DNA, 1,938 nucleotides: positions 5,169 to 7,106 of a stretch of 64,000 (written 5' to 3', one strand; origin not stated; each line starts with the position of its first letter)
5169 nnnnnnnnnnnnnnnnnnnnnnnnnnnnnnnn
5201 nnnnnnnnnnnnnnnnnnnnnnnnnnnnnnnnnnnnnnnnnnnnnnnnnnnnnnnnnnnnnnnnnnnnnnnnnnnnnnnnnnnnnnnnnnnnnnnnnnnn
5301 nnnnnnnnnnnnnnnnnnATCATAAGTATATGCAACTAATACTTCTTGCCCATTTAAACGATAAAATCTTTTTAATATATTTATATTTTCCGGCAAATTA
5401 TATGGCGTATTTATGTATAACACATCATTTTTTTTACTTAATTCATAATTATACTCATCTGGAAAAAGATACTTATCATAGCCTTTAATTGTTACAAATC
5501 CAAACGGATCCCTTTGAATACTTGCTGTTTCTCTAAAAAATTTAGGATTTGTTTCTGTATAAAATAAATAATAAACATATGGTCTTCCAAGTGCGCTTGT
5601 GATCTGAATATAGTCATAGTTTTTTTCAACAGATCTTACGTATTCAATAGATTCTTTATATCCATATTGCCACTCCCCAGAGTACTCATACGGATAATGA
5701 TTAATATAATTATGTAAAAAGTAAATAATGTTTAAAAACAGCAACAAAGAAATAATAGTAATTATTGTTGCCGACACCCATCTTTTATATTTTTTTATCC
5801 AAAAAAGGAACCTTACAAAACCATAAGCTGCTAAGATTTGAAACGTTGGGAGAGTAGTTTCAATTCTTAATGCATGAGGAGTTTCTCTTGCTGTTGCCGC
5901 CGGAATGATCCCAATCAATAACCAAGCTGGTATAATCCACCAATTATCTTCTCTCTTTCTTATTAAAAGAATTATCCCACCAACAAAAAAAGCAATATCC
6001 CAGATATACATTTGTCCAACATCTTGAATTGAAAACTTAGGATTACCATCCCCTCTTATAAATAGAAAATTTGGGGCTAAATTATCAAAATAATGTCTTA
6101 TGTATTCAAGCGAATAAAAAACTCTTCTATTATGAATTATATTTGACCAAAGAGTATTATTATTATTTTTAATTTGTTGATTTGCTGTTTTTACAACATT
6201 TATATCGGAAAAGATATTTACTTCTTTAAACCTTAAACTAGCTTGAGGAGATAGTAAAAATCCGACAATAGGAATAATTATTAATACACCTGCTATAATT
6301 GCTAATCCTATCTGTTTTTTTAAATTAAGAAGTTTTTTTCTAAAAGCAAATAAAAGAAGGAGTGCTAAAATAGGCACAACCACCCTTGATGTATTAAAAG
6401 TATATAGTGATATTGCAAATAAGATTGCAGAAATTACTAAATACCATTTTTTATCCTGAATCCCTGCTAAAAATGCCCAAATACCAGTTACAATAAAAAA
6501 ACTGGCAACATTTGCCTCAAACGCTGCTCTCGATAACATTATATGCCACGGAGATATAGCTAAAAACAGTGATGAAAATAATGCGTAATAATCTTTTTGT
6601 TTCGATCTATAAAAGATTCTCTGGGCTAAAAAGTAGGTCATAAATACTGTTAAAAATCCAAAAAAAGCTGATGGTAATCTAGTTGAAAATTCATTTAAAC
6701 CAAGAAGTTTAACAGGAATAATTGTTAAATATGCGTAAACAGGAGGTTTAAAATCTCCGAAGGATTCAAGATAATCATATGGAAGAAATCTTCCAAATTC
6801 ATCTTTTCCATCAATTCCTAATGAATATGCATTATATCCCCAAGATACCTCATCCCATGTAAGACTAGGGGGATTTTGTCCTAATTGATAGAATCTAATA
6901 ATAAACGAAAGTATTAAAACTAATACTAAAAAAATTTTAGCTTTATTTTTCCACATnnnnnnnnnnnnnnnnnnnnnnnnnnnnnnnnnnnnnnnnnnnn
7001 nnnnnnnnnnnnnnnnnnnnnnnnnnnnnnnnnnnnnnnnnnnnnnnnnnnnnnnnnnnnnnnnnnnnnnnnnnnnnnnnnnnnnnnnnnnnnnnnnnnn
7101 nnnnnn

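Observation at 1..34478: A 34 kb single-strand glycosylation supercluster dominated by GT-C membrane transferases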

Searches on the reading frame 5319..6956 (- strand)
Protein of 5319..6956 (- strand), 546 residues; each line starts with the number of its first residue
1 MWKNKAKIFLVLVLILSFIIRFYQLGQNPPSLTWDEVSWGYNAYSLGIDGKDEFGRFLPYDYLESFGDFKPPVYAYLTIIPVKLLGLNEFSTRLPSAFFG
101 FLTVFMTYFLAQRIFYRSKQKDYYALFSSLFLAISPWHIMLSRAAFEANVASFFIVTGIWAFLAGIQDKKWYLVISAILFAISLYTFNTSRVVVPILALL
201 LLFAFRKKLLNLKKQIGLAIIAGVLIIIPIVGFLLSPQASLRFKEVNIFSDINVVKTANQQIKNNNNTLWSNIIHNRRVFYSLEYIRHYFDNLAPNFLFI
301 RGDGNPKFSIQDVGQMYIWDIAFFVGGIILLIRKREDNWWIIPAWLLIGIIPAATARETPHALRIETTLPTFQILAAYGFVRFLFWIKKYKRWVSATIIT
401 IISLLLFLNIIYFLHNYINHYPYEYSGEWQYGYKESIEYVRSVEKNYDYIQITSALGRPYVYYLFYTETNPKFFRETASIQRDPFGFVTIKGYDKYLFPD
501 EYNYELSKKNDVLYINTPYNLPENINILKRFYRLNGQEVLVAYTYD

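Call 10: search_protein_families(library=pfam, proteins=[window:5319-6956:-], max_evalue=0.01)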
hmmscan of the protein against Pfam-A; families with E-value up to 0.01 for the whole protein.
window:5319-6956:- (546 aa): 2 families
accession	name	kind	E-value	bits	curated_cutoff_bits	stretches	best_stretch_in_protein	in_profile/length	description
PF02366.24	PMT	-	2.1e-13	50.9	22.7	1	12-235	2-235/245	Dolichyl-phosphate-mannose-protein mannosyltransferase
PF13231.12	PMT_2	-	7.8e-13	49.4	26.1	1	70-230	2-157/160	Dolichyl-phosphate-mannose-protein mannosyltransferase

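Call 18: search_solved_structures(query=window:5319-6956:-, max_evalue=1)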
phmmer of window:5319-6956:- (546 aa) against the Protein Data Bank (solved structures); distinct sequences matched with E-value up to 1: 2.
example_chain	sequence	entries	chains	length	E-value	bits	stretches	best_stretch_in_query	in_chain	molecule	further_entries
5ezm_A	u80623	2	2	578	0.014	17.7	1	63-236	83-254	4-amino-4-deoxy-L-arabinose transferase or related glycosyltransferases of PMT family | 4-amino-4-deoxy-L-arabinose (L-Ara4N) transferase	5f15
1s1n_A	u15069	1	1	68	0.038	16.3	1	305-343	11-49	Nephrocystin 1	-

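Call 69: search_protein_families(library=ncbifam, proteins=[window:5319-6956:-], max_evalue=0.001)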
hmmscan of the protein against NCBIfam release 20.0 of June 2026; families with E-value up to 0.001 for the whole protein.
window:5319-6956:- (546 aa): 2 families
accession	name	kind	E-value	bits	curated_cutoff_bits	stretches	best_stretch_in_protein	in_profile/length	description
TIGR03663.1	TIGR03663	subfamily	1.6e-11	43.9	126.25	1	9-215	3-193/435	flippase activity-associated protein Agl23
NF009784.2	PRK13279.1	equivalog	0.00021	20.1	567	1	70-230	60-222/539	lipid IV(A) 4-amino-4-deoxy-L-arabinosyltransferase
